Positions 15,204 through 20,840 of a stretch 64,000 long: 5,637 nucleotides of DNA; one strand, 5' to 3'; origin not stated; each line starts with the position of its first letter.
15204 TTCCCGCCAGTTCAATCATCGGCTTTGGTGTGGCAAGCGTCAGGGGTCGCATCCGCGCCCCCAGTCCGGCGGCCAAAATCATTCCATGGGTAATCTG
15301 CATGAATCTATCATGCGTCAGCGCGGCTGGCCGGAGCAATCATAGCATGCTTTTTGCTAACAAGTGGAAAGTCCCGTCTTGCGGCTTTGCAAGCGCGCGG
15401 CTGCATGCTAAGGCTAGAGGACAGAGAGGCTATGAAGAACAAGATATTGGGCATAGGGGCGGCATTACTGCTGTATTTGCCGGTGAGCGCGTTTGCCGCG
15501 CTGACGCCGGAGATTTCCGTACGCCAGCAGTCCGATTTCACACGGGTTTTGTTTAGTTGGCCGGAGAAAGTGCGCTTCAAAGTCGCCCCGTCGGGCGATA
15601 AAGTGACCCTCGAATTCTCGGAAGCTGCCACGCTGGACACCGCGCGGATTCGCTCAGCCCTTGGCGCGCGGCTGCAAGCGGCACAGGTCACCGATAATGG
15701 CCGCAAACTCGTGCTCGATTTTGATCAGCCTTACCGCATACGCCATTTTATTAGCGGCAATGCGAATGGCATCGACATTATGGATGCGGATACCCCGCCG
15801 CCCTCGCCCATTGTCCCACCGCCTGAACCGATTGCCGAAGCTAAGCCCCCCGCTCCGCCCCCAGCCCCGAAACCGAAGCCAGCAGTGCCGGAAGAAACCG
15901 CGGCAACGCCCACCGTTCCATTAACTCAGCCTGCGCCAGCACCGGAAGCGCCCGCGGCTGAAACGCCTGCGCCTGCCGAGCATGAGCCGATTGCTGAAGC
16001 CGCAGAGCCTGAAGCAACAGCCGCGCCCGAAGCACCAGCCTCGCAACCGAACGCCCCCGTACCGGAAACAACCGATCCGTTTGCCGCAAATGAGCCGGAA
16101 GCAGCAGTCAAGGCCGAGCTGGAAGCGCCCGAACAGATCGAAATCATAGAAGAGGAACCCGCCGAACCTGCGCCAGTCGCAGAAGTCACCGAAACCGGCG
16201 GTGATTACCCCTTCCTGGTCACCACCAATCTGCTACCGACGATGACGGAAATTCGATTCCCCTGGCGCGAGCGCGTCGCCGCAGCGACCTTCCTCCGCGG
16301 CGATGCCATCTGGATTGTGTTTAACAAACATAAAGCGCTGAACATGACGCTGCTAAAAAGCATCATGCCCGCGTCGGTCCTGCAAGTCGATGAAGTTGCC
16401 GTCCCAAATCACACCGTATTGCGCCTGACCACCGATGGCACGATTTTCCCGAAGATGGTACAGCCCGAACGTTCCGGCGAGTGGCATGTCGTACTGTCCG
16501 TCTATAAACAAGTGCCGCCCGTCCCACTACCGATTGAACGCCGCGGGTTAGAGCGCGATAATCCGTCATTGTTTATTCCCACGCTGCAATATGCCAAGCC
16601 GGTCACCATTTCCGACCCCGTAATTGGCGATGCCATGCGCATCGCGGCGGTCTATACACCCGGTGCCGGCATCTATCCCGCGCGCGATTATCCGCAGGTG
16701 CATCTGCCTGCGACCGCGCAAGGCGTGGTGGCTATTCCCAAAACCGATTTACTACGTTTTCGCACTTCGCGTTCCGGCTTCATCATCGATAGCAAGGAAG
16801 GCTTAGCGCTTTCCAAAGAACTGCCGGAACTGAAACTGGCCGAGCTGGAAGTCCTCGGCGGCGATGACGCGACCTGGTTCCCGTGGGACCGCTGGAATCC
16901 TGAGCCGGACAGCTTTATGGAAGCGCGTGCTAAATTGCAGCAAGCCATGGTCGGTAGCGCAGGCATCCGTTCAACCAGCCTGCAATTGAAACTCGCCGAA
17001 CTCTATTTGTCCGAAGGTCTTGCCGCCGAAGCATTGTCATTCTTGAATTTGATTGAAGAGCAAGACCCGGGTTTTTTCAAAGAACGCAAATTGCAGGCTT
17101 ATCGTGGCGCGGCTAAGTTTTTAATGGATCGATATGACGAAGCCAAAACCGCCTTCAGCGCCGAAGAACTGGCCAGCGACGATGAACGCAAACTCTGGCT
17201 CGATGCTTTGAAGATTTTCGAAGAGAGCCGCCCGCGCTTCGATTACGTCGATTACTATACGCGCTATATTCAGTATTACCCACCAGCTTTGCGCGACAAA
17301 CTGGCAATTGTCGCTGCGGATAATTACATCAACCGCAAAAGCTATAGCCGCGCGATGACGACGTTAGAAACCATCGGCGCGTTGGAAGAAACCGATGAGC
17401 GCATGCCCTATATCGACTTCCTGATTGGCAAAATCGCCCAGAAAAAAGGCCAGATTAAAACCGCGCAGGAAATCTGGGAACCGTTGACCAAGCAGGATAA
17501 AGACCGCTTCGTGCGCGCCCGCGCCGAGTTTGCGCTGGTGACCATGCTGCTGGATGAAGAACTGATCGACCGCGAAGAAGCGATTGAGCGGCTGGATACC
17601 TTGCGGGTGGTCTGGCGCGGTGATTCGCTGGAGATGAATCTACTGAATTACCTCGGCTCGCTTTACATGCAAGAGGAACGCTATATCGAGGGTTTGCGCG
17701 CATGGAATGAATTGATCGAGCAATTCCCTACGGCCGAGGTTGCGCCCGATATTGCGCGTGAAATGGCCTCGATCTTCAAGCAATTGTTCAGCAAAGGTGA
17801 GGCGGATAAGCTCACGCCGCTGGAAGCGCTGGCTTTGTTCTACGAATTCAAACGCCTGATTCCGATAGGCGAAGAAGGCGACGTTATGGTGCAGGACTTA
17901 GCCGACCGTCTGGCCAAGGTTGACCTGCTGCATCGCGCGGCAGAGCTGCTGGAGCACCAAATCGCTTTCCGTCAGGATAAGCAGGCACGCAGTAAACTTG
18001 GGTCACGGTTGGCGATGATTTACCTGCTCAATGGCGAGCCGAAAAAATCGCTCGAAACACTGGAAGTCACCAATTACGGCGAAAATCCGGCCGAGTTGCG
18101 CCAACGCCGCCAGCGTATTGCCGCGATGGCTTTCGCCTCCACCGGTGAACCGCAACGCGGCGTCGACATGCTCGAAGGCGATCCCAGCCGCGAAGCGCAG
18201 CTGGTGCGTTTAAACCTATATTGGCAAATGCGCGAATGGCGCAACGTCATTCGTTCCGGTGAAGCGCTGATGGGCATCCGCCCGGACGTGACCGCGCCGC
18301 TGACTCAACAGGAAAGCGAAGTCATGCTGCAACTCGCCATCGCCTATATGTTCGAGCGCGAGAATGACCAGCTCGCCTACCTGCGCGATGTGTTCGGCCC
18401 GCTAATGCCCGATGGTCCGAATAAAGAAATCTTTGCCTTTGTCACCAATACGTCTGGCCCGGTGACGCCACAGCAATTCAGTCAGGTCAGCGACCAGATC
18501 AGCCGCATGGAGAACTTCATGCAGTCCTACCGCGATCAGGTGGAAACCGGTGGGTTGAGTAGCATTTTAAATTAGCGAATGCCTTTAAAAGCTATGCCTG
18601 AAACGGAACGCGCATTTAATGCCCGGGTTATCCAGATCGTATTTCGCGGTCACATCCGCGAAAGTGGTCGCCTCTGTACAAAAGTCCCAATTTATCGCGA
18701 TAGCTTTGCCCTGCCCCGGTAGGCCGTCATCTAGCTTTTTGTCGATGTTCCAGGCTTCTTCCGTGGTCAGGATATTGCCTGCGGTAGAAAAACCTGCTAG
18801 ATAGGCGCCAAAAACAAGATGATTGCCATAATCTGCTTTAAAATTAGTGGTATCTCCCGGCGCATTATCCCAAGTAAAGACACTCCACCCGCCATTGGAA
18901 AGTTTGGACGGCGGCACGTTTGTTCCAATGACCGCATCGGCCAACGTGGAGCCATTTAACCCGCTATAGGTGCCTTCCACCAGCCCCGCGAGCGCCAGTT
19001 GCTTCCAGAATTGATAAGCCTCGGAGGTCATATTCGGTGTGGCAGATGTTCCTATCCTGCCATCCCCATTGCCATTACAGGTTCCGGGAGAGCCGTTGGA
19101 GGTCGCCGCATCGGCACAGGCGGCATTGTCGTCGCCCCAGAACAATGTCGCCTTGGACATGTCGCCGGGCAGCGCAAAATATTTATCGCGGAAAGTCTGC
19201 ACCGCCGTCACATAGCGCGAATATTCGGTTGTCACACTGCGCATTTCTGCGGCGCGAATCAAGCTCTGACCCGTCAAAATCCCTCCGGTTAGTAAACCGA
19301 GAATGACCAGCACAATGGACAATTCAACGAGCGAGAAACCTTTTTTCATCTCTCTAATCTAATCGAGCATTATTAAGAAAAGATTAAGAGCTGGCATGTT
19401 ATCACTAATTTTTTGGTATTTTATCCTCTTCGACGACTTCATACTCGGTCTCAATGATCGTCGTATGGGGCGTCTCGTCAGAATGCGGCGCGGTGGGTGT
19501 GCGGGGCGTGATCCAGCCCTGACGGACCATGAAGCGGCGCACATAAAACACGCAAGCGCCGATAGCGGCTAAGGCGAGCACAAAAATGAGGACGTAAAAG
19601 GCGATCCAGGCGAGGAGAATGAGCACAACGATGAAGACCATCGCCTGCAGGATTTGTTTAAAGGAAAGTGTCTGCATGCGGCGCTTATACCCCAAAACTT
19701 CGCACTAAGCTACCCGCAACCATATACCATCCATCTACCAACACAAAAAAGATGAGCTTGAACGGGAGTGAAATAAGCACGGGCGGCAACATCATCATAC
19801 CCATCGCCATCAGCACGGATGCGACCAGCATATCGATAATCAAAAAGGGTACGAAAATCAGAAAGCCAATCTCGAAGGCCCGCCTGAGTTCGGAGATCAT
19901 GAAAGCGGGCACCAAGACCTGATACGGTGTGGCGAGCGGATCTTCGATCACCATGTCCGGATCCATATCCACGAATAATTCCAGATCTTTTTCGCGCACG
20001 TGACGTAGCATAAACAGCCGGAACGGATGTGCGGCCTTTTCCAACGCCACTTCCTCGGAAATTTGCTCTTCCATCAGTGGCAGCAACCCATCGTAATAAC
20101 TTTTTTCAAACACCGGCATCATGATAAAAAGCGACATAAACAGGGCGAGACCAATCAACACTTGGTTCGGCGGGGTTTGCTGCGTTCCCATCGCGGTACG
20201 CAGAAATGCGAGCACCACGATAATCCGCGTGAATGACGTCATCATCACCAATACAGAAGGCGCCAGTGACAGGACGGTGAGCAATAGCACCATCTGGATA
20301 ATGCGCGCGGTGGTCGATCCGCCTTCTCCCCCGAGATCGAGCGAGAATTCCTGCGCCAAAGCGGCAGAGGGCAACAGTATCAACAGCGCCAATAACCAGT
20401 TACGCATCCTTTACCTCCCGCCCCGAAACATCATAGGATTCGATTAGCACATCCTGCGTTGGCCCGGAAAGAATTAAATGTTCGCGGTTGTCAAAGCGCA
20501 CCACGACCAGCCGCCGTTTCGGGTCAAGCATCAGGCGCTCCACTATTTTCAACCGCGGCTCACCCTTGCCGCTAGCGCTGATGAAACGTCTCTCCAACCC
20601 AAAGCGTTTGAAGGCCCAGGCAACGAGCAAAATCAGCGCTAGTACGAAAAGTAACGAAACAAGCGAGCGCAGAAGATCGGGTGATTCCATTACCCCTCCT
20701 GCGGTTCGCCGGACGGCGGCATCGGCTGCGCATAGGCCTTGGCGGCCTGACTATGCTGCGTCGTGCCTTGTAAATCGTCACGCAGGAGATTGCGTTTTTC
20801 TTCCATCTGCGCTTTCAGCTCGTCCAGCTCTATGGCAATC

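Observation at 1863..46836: Textbook PhoB-type Pho boxes precede at least six unrelated ORFan genes: a phosphate-starvation regulon made almost entirely of unknowns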

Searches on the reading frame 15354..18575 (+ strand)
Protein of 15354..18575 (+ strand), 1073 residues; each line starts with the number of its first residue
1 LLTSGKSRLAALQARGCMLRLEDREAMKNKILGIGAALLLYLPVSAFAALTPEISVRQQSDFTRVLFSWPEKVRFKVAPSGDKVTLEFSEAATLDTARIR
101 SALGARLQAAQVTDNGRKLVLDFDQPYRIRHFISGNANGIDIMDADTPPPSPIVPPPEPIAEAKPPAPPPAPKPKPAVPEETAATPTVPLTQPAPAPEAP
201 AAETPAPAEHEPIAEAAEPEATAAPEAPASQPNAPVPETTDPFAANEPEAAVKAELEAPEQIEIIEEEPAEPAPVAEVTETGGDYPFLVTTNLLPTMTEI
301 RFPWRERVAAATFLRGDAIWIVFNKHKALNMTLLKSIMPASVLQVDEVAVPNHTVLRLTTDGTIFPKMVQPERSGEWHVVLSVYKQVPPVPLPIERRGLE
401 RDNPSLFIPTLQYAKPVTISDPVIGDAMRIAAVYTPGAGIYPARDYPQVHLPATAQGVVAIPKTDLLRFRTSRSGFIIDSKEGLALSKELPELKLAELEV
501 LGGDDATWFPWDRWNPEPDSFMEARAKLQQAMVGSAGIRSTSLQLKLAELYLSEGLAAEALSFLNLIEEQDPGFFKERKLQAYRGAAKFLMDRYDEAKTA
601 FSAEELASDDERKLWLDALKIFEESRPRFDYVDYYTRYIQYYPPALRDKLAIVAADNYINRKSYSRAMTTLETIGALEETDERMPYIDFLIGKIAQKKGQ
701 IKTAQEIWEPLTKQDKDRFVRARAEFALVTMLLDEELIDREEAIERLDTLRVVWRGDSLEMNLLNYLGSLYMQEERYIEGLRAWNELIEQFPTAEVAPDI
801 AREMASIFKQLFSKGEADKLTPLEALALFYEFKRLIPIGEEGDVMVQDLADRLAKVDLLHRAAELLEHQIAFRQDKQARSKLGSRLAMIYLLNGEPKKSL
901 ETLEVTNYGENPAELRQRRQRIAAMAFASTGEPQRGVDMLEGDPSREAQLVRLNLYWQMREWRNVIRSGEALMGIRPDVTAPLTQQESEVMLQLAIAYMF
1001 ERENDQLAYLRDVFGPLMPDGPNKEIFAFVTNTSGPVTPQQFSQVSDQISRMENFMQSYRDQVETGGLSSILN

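Call 9: search_protein_families(library=pfam, proteins=[window:15354-18575:+], max_evalue=0.01)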
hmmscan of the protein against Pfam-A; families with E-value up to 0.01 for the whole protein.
window:15354-18575:+ (1073 aa): 4 families
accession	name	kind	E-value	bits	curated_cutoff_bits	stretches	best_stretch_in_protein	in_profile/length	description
PF14559.12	TPR_19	-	0.00015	22.5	25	0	523-573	9-57/68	Tetratricopeptide repeat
PF07719.23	TPR_2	-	0.00015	22.1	27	0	763-793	3-33/34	Tetratricopeptide repeat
PF25058.1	ARM_TT21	-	0.00075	19.9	27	0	521-582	73-135/155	Tetratricopeptide repeat protein 21 ARM repeat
PF09976.15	TPR_21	-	0.0011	19.2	25.5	0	521-603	92-171/193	Tetratricopeptide repeat-like domain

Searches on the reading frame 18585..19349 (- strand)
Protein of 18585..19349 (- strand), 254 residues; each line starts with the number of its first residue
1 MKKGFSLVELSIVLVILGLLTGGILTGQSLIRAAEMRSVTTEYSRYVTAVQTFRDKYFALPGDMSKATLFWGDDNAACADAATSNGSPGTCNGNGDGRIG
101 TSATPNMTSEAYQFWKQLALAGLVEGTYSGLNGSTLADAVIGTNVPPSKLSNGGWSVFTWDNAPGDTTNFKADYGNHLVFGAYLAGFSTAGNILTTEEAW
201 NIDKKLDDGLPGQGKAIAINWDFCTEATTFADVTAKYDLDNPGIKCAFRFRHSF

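Call 12: search_protein_families(library=pfam, proteins=[window:18585-19349:-], max_evalue=0.001)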
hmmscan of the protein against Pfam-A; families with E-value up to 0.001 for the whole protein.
window:18585-19349:- (254 aa): 1 family
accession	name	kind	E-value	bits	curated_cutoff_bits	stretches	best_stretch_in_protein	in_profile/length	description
PF07963.17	N_methyl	-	2.2e-05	24.3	21.2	1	2-25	4-27/27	Prokaryotic N-terminal methylation motif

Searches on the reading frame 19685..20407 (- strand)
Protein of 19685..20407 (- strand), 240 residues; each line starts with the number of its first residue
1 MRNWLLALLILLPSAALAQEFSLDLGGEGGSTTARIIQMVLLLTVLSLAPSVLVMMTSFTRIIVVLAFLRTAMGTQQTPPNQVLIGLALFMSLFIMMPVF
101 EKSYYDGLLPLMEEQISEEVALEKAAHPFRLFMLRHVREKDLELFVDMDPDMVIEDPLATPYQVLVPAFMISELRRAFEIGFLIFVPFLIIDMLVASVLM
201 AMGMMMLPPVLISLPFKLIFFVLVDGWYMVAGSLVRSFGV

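Call 12: search_protein_families(library=pfam, proteins=[window:19685-20407:-], max_evalue=0.001)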
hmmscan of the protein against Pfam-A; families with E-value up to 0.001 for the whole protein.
window:19685-20407:- (240 aa): 1 family
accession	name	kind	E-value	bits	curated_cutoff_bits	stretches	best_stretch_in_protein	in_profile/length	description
PF00813.25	FliP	-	9.3e-80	267.5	26.9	1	42-234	1-191/191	FliP family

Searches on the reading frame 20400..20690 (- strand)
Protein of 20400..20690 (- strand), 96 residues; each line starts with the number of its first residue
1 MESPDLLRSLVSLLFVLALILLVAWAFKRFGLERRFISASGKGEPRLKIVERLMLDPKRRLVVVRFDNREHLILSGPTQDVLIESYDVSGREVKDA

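Call 12: search_protein_families(library=pfam, proteins=[window:20400-20690:-], max_evalue=0.001)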
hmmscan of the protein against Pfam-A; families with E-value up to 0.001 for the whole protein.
window:20400-20690:- (96 aa): 1 family
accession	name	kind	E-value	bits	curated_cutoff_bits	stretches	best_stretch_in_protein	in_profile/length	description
PF04347.18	FliO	-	2.3e-07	31.2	22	1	25-79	1-54/91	Flagellar biosynthesis protein, FliO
